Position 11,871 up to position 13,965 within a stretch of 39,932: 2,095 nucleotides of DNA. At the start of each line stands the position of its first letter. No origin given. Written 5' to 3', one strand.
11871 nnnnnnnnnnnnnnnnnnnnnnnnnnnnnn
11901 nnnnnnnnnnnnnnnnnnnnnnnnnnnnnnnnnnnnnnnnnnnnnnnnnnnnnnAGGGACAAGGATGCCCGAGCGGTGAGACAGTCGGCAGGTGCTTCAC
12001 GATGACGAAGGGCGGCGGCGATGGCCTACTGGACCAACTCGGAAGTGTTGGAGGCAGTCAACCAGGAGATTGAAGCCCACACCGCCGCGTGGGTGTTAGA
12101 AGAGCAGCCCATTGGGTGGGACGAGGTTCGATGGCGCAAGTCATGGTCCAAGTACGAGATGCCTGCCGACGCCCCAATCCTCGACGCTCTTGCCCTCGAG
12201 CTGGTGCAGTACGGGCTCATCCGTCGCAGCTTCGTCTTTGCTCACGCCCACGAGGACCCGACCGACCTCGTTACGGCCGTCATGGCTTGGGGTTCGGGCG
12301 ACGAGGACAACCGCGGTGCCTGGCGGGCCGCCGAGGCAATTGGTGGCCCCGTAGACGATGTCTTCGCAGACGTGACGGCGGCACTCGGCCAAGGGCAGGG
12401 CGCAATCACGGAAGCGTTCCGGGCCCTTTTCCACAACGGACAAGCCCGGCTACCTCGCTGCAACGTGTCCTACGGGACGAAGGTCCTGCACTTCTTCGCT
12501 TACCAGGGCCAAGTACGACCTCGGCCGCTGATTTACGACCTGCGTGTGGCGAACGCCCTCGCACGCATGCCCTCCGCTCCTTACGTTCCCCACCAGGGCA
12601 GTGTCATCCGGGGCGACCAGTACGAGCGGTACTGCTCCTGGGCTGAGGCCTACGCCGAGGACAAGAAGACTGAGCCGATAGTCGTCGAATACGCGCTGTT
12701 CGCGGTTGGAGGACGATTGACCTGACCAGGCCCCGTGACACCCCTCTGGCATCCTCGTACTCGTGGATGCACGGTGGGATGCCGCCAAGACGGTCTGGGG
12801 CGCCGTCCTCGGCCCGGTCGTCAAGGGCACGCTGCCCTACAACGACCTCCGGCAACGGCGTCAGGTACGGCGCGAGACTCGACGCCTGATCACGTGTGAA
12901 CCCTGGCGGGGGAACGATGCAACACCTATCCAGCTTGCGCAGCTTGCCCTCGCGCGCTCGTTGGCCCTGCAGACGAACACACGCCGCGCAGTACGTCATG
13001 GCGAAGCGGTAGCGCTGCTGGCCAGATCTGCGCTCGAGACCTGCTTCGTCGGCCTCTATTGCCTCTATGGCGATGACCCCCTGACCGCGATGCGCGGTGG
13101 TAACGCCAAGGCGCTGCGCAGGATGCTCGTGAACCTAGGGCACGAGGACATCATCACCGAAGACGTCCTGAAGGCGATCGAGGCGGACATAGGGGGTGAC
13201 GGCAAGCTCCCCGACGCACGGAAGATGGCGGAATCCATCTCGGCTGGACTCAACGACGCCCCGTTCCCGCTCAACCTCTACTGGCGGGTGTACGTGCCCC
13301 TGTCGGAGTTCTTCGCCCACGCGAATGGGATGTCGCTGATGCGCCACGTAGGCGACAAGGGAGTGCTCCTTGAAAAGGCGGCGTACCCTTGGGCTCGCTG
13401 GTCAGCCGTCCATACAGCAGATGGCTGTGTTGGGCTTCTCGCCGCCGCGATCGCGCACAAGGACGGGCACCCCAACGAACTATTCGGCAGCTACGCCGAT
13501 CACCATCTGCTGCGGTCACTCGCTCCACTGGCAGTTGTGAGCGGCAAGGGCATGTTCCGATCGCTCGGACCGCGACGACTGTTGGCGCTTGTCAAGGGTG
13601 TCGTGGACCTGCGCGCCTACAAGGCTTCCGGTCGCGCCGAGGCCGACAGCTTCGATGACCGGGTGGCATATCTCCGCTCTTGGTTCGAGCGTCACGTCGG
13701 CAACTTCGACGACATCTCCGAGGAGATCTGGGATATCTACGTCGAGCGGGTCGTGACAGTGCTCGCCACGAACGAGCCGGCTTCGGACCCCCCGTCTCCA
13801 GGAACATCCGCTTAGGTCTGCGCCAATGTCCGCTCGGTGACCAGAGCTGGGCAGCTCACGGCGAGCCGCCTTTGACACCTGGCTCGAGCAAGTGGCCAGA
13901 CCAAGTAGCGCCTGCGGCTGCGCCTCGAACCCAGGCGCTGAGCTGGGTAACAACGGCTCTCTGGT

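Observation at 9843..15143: Compact tRNA-Leu(GAG) island whose whole cargo looks like DNA-targeting defence genes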

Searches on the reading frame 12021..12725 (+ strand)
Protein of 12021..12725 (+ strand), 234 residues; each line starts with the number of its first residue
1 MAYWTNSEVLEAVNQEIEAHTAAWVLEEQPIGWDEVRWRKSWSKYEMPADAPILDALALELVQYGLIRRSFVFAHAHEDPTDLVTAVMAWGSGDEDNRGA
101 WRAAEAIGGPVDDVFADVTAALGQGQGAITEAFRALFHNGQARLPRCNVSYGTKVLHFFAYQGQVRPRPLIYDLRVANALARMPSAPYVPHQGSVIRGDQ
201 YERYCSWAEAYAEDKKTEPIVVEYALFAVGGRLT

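Call 11: search_protein_families(library=padloc, proteins=[window:12021-12725:+], max_evalue=0.1)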
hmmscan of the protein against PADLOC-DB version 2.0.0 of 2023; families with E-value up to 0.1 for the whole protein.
window:12021-12725:+ (234 aa): 0 families

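Call 12: search_protein_families(library=pfam, proteins=[window:12021-12725:+], max_evalue=1)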
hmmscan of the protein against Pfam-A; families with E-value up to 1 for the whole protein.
window:12021-12725:+ (234 aa): 1 family
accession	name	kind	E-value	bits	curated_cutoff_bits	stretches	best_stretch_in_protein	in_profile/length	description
PF21790.3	OGG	-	5.5e-32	111.5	27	1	27-227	4-201/201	Putative 8-oxoguanine DNA glycosylase OGG-like protein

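Call 13: search_protein_families(library=ncbifam, proteins=[window:12021-12725:+], max_evalue=1)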
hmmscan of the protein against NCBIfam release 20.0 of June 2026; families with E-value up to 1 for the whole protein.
window:12021-12725:+ (234 aa): 1 family
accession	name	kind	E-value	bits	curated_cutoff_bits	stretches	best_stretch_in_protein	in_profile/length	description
NF049888.1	AlphArabdaseBT0367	equivalog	0.084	11.5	800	1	105-179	273-347/486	arabinan endo-1,5-alpha-L-arabinosidase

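Call 42: find_homologous_proteins(query=window:12021-12725:+)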
Query window:12021-12725:+ (234 aa): 19 proteins with E <= 0.001 among 429 candidates.
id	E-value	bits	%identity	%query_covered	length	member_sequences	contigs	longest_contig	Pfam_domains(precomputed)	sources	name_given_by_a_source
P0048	2.0e-156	537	100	100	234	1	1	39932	PF21790.4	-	-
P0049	7.3e-107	374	70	100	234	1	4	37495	PF21790.4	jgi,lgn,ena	jgi:hypothetical protein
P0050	6.4e-76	273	54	100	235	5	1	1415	PF21790.4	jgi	-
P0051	1.7e-65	239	50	97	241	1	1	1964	PF21790.4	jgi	jgi:hypothetical protein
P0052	1.1e-49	187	51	81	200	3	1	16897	PF21790.4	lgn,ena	-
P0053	2.7e-47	179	41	98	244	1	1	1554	PF21790.4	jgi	jgi:hypothetical protein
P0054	7.9e-40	155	39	100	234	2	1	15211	PF21790.4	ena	-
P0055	8.2e-40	155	40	97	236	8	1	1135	PF21790.4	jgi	jgi:hypothetical protein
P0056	1.4e-39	154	40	89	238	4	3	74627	PF21790.4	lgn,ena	-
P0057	1.9e-39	154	38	98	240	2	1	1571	PF21790.4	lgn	-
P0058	3.4e-39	153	37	97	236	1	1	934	PF21790.4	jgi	jgi:hypothetical protein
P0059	1.2e-37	148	37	98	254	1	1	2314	PF21790.4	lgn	-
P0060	1.2e-37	148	38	100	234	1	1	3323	PF21790.4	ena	-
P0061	7.4e-36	142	37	89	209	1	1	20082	PF21790.4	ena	-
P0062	1.3e-35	141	36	97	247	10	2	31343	PF21790.4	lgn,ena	-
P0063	3.8e-34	136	38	88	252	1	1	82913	PF21790.4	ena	-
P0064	9.9e-31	125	39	88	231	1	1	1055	PF21790.4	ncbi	-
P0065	1.3e-30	125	52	58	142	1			PF21790.4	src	-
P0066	9.1e-11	60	34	83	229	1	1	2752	PF21790.4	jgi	jgi:hypothetical protein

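Call 43: find_encoding_contigs(protein=P0049, flank=10000, max_places=4)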
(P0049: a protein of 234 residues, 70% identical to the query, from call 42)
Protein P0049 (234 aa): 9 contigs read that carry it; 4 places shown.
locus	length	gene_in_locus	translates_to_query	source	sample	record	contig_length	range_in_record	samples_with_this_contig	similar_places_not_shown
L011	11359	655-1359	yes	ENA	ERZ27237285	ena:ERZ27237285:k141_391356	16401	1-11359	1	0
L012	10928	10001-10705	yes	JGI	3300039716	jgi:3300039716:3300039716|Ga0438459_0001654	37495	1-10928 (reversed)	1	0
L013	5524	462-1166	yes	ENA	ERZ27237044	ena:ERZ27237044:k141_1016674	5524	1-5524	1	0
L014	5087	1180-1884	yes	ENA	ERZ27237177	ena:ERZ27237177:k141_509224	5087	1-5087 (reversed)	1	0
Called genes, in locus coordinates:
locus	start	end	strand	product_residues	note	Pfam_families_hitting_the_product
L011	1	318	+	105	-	?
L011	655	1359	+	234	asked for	PF21790:OGG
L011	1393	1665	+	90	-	-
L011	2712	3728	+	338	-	PF00196:GerE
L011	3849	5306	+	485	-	PF13560:HTH_31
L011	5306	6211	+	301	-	PF01636:APH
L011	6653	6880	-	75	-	PF00392:GntR, PF25213:HVO_A0261_N (weak), PF08279:HTH_11 (weak)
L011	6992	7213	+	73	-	-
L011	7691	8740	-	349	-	-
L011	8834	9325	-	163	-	-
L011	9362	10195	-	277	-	-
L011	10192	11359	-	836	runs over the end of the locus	PF00589:Phage_integrase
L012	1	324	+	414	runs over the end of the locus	PF02353:CMAS, PF13489:Methyltransf_23, PF13847:Methyltransf_31 (weak), PF08241:Methyltransf_11, PF08242:Methyltransf_12, PF13649:Methyltransf_25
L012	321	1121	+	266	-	PF00106:adh_short, PF08659:KR, PF13561:adh_short_C2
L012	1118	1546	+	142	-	PF10604:Polyketide_cyc2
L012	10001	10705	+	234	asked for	PF21790:OGG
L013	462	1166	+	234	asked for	PF21790:OGG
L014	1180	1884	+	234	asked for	PF21790:OGG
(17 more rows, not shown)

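Call 44: find_encoding_contigs(protein=P0056, flank=10000, max_places=3)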
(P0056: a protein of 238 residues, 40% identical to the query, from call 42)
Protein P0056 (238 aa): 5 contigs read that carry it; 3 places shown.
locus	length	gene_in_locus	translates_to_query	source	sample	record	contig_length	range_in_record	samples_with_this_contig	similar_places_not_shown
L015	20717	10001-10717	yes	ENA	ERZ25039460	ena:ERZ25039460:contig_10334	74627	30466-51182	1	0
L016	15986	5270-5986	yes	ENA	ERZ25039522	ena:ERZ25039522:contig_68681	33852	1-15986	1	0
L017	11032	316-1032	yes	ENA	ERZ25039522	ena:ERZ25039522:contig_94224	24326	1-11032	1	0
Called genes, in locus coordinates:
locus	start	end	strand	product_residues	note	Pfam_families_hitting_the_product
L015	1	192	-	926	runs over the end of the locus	PF00656:Peptidase_C14 (weak)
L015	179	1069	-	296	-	PF07819:PGAP1 (weak)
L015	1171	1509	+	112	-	-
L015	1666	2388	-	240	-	-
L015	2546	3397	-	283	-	PF01381:HTH_3 (weak), PF12844:HTH_19 (faint), PF13560:HTH_31, PF19054:DUF5753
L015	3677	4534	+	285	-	PF14243:R2K_3, PF18299:R2K_2 (faint)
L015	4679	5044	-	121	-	-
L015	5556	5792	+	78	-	-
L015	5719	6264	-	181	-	-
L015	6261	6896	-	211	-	-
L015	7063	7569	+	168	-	-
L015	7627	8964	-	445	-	PF08751:TrwC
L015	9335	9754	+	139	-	-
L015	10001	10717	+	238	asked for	PF21790:OGG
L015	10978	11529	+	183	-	-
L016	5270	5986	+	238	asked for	PF21790:OGG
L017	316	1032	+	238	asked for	PF21790:OGG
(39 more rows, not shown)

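Call 59: search_solved_structures(query=A4, max_evalue=1, show_alignments=2)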
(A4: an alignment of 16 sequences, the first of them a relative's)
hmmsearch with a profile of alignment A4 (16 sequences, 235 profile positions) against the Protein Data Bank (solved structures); distinct sequences matched with E-value up to 1: 0.

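Call 65: search_protein_families(library=padloc, proteins=[window:12021-12725:+], max_evalue=10)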
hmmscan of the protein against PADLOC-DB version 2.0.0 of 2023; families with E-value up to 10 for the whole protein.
window:12021-12725:+ (234 aa): 0 families

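Call 66: search_protein_families(library=phrogs, proteins=[window:12021-12725:+], max_evalue=0.1)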
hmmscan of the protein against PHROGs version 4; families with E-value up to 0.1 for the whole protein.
window:12021-12725:+ (234 aa): 0 families

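Call 97: find_related_loci(query=A4, collection=viral_contigs, flank=6000)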
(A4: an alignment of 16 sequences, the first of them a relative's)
Query A4 (234 aa) in viral_contigs; peptide patterns used: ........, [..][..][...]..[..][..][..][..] (x = any residue, [..] = any of these).
42 stretches matched a pattern, but none encodes a relative of the query by tblastn (E <= 1e-3).

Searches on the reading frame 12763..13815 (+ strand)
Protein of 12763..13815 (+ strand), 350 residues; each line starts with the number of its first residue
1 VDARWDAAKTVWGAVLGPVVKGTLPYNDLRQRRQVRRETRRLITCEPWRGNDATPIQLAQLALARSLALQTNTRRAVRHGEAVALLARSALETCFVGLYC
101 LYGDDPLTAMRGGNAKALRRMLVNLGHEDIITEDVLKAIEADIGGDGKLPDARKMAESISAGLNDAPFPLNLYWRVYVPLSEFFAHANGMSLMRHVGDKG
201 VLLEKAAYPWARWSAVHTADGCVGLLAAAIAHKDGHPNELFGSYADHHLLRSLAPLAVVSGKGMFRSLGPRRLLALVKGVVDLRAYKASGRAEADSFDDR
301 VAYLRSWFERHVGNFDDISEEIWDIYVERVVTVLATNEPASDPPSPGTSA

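Call 11: search_protein_families(library=padloc, proteins=[window:12763-13815:+], max_evalue=0.1)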
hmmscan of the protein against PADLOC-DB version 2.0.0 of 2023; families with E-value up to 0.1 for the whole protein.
window:12763-13815:+ (350 aa): 0 families

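Call 12: search_protein_families(library=pfam, proteins=[window:12763-13815:+], max_evalue=1)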
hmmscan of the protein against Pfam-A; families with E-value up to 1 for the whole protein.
window:12763-13815:+ (350 aa): 1 family
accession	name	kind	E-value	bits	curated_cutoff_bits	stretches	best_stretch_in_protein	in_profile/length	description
PF18928.5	DUF5677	-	0.11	13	27.1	0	79-199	26-162/166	Family of unknown function (DUF5677)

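Call 13: search_protein_families(library=ncbifam, proteins=[window:12763-13815:+], max_evalue=1)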
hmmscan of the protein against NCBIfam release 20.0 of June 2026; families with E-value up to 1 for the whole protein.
window:12763-13815:+ (350 aa): 0 families

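Call 28: find_homologous_proteins(query=window:12763-13815:+)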
Query window:12763-13815:+ (350 aa): 21 proteins with E <= 0.001 among 8000 candidates.
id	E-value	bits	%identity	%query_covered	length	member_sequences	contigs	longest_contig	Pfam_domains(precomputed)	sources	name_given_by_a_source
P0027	8.2e-235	796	100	100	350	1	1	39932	-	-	-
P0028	9.1e-181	619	78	98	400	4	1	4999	-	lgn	-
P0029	6.3e-174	596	73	100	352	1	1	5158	-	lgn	-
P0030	2.8e-167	574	71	98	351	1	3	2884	-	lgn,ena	-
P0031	1.7e-158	545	69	97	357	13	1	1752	-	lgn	-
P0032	1.6e-157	542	67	98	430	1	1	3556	-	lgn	-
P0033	5.7e-155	534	68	96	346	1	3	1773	-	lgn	-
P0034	6.3e-151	520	66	99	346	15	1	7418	-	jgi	jgi:hypothetical protein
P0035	3.3e-148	512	65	97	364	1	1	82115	-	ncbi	ncbi:MAG: hypothetical protein ACYDAQ_00205 [Mycobacteriales bacterium]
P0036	4.2e-134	465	59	98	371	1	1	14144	-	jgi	jgi:hypothetical protein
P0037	3.7e-130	452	70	81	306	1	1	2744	-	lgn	-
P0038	2.9e-113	397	74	69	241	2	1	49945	-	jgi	jgi:hypothetical protein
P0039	2.1e-104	367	70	64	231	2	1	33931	-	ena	-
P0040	2.7e-97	344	63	67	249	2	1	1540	-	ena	-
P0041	4.9e-96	340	65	63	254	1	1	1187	-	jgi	jgi:hypothetical protein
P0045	1.3e-39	154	38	86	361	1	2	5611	-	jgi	jgi:hypothetical protein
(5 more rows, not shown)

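Call 29: find_encoding_contigs(protein=P0035, flank=10000, max_places=2)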
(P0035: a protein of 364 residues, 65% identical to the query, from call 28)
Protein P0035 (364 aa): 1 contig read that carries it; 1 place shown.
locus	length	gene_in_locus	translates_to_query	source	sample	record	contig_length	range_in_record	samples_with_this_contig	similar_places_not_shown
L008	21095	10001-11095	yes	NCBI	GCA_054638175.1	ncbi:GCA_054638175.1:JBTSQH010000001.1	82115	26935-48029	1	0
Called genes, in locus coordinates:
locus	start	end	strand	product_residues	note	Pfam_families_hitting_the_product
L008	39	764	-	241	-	PF12840:HTH_20, PF01022:HTH_5, PF12802:MarR_2 (weak)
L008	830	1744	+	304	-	PF12680:SnoaL_2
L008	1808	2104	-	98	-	PF00903:Glyoxalase (weak)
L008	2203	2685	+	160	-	PF10604:Polyketide_cyc2 (weak), PF08327:AHSA1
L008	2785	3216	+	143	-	PF10604:Polyketide_cyc2, PF08327:AHSA1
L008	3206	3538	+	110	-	PF01022:HTH_5, PF12802:MarR_2, PF12840:HTH_20, PF13412:HTH_24 (weak), PF08279:HTH_11 (weak), PF01978:TrmB (faint)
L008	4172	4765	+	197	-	PF11716:MDMPI_N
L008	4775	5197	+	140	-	PF19654:DUF6157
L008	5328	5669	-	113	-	PF04237:YjbR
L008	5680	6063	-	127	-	PF12680:SnoaL_2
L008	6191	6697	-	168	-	PF08327:AHSA1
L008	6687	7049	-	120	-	PF25213:HVO_A0261_N (faint), PF12840:HTH_20, PF01022:HTH_5, PF12802:MarR_2 (weak)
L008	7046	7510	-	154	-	PF00903:Glyoxalase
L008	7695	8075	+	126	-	PF00903:Glyoxalase, PF18029:Glyoxalase_6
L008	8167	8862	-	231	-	PF00561:Abhydrolase_1, PF00975:Thioesterase, PF12146:Hydrolase_4, PF12697:Abhydrolase_6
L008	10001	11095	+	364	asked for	-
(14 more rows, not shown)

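Call 30: find_encoding_contigs(protein=P0036, flank=10000, max_places=2)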
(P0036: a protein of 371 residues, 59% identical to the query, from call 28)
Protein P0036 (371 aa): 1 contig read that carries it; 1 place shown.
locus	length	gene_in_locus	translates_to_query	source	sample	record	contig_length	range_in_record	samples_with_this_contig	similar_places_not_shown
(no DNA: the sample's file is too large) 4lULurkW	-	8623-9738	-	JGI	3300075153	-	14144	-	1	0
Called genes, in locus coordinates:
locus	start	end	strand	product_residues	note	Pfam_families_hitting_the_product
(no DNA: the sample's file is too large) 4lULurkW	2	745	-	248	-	?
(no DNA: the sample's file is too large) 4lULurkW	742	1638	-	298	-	PF00005:ABC_tran, PF13304:AAA_21 (weak), PF13732:DrrA1-3_C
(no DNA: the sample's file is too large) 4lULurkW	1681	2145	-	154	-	PF06983:3-dmu-9_3-mt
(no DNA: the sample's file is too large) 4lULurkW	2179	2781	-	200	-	PF00694:Aconitase_C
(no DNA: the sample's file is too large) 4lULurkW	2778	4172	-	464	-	PF00330:Aconitase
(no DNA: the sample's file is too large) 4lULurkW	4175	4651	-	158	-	PF03449:GreA_GreB_N, PF01272:GreA_GreB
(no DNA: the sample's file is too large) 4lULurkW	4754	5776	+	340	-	PF00180:Iso_dh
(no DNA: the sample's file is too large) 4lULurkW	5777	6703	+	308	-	PF01063:Aminotran_4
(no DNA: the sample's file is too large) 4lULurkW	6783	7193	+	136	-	-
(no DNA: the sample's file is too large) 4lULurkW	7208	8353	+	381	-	PF02771:Acyl-CoA_dh_N, PF02770:Acyl-CoA_dh_M, PF00441:Acyl-CoA_dh_1, PF08028:Acyl-CoA_dh_2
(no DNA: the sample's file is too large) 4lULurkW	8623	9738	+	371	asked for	-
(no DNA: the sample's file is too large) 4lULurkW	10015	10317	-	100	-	PF00872:Transposase_mut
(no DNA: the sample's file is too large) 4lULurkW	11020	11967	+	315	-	PF13676:TIR_2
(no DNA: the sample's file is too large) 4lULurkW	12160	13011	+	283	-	-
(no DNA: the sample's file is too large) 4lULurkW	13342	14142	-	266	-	?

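Call 31: find_encoding_contigs(protein=P0045, flank=10000, max_places=3)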
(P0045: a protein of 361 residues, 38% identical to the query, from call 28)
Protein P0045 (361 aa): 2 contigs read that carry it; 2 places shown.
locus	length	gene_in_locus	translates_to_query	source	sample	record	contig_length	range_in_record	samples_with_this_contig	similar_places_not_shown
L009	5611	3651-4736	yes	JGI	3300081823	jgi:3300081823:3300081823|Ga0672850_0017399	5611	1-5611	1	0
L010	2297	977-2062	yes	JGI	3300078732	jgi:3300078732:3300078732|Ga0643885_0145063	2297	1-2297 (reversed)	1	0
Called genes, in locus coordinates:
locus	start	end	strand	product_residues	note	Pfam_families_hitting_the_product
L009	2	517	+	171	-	?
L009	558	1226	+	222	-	PF00072:Response_reg, PF00486:Trans_reg_C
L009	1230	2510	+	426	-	PF00512:HisKA, PF02518:HATPase_c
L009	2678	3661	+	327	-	PF04542:Sigma70_r2, PF08281:Sigma70_r4_2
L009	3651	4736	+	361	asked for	-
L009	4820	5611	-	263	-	?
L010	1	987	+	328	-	?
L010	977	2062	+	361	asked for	-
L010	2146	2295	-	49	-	?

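Call 41: search_solved_structures(query=A2, max_evalue=1)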
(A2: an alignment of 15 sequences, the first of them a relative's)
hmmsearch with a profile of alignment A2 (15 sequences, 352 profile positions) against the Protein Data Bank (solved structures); distinct sequences matched with E-value up to 1: 1.
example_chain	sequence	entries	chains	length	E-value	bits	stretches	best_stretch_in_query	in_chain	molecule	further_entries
4iit_B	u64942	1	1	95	0.032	16.6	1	176-243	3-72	Phenylacetate-CoA oxygenase subunit PaaB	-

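Call 55: predict_structure(alignment_id=A2)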
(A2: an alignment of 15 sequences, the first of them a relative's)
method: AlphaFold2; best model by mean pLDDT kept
length: 350 residues; sequences in the alignment: 15
mean_pLDDT: 63.1   pTM: 0.60
mean pLDDT of the five models: 63.1, 59.5, 58.3, 51.6, 51.5
residues with pLDDT >= 90: 23; 70-90: 121; 50-70: 98; < 50: 108
segments of 3 or more residues with pLDDT < 50: 1-17, 111-149, 184-210, 258-267, 338-350
pLDDT, mean of each block of 10 residues (from residue 1): 37 45 67 89 70 77 86 77 72 83 65 41 36 39 39 75 78 67 43 38 44 79 93 88 88 57 49 65 69 76 76 57 58 53 33
secondary structure, 60 per line:
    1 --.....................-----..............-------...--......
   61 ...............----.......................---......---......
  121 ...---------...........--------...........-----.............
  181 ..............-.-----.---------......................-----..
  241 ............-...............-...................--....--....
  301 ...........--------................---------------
elements in order: H3-23 H29-42 H55-75 H80-102 H106-111 H115-123 H133-143 H152-162 H168-194 H212-233 H239-252 H254-268 H270-288 H291-294 H297-311 H320-335

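Call 63: fold_search(model_id=the predicted structure, library=pdb)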
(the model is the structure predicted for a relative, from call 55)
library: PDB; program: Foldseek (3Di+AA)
matches with E <= 10: 157; with E <= 0.001: 0
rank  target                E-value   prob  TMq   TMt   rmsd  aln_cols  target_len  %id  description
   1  8iyj_b3               7.6e-01  0.04  0.09  0.08  40.2       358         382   12  Cryo-EM structure of the 48-nm repeat doublet microtubule from mouse sperm (released 2023-07-05)
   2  7ax3_B                8.6e-01  0.07  0.10  0.07  32.4       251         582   13  CryoEM structure of the super-constricted two-start dynamin 1 filament (released 2021-11-10)
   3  8iyj_b5               1.0e+00  0.06  0.11  0.11  34.1       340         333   10  Cryo-EM structure of the 48-nm repeat doublet microtubule from mouse sperm (released 2023-07-05)
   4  8to0_AD               1.3e+00  0.10  0.16  0.16  40.1       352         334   10  48-nm repeating structure of doublets from mouse sperm flagella (released 2023-11-01)
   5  3zcj_A                1.4e+00  0.08  0.13  0.18  24.7       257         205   10  Crystal structure of Helicobacter pylori T4SS protein CagL in a tetragonal crystal form with a helical RGD-motif (6 Mo (released 2013-10-09)
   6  9cpb_5M               1.5e+00  0.09  0.15  0.14  46.4       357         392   11  Atomic model of bovine Fallopian tube cilia doublet microtubule (48-nm periodicity) (released 2024-10-30)
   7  9fqr_E4               1.7e+00  0.08  0.14  0.13  46.5       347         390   11  96-nm repeat of axonemal doublet microtubules from bovine sperm (released 2025-03-26)
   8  6kd7                  1.8e+00  0.09  0.16  0.16  19.1       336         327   14  Crystal structure of geranylgeranyl pyrophosphate synthase (released 2019-09-11)
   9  8t3s_R                1.8e+00  0.09  0.16  0.21  21.3       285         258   16  Cryo-EM structure of the Butyrate bound FFA2-Gq complex (released 2024-01-24)
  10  8zl4_A                1.8e+00  0.04  0.11  0.08  24.9       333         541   13  Cryo-EM structure of the Drosophila INDY (citrate-bound inward-occluded, pH 6) (released 2025-01-29)
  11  3u3w_A                2.4e+00  0.07  0.14  0.16  18.2       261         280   11  Crystal Structure of Bacillus thuringiensis PlcR in complex with the peptide PapR7 and DNA (released 2013-01-09)
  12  8otz_DU               2.5e+00  0.05  0.11  0.13  29.2       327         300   11  48-nm repeat of the native axonemal doublet microtubule from bovine sperm (released 2023-11-22)
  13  8iyj_C1               2.6e+00  0.06  0.15  0.14  58.1       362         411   12  Cryo-EM structure of the 48-nm repeat doublet microtubule from mouse sperm (released 2023-07-05)
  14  6dry                  2.6e+00  0.04  0.14  0.13  31.0       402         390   10  Structural Determinants of Activation and Biased Agonism at the 5-HT2B Receptor (released 2018-08-29)
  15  3wfo_A                2.7e+00  0.03  0.12  0.10  18.9       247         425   16  tRNA processing enzyme (apo form 1) (released 2014-01-01)
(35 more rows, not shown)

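Call 65: search_protein_families(library=padloc, proteins=[window:12763-13815:+], max_evalue=10)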
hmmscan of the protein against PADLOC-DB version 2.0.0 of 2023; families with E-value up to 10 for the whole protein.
window:12763-13815:+ (350 aa): 0 families

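Call 66: search_protein_families(library=phrogs, proteins=[window:12763-13815:+], max_evalue=0.1)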
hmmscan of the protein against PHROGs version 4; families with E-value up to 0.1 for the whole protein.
window:12763-13815:+ (350 aa): 0 families
